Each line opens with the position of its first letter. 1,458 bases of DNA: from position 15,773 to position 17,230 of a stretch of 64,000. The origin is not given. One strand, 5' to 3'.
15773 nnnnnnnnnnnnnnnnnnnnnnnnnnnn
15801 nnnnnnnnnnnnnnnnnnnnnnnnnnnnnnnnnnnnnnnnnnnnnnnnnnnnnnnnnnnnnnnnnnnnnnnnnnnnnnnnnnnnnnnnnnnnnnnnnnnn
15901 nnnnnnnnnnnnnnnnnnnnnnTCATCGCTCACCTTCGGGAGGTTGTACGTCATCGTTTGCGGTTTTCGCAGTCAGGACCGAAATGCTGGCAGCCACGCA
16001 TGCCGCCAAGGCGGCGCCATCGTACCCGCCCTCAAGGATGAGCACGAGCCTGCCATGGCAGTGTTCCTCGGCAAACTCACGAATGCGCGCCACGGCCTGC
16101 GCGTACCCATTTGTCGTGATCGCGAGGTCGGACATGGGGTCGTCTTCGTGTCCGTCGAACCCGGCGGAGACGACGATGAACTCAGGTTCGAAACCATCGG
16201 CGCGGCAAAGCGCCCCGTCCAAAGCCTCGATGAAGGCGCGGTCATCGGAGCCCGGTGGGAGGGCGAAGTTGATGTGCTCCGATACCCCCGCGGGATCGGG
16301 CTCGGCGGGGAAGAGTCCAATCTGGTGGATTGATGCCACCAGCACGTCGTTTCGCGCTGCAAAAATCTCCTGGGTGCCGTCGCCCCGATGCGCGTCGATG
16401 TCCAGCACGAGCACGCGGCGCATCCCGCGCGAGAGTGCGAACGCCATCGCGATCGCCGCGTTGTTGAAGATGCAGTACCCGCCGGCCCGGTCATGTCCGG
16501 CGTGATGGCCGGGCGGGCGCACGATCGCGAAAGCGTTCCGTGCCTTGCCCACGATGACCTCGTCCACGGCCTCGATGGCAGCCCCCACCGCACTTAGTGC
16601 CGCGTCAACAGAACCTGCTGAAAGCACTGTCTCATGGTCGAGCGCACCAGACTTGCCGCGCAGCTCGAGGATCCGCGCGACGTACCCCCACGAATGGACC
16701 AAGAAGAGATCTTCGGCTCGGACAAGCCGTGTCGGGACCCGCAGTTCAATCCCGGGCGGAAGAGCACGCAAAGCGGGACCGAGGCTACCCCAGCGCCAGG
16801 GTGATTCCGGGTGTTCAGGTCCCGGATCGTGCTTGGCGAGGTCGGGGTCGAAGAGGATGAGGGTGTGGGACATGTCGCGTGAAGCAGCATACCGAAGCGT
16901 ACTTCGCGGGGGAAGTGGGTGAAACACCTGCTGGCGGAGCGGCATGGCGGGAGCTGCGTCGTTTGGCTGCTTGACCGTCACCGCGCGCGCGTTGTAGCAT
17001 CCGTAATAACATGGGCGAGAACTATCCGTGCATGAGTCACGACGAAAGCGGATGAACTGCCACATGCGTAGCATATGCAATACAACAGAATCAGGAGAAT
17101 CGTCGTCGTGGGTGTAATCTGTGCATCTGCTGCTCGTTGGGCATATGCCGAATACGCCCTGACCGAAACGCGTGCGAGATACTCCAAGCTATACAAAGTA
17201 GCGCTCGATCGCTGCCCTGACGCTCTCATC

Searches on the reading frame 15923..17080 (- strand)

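Call 16: search_protein_families(library=pfam, proteins=[window:15923-17080:-], max_evalue=0.001)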
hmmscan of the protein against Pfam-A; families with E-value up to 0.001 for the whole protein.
window:15923-17080:- (385 aa): 1 family
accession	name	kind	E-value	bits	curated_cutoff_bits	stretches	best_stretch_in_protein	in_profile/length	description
PF00850.24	Hist_deacetyl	-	1.3e-73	248.4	27.9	1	90-368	1-297/298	Histone deacetylase domain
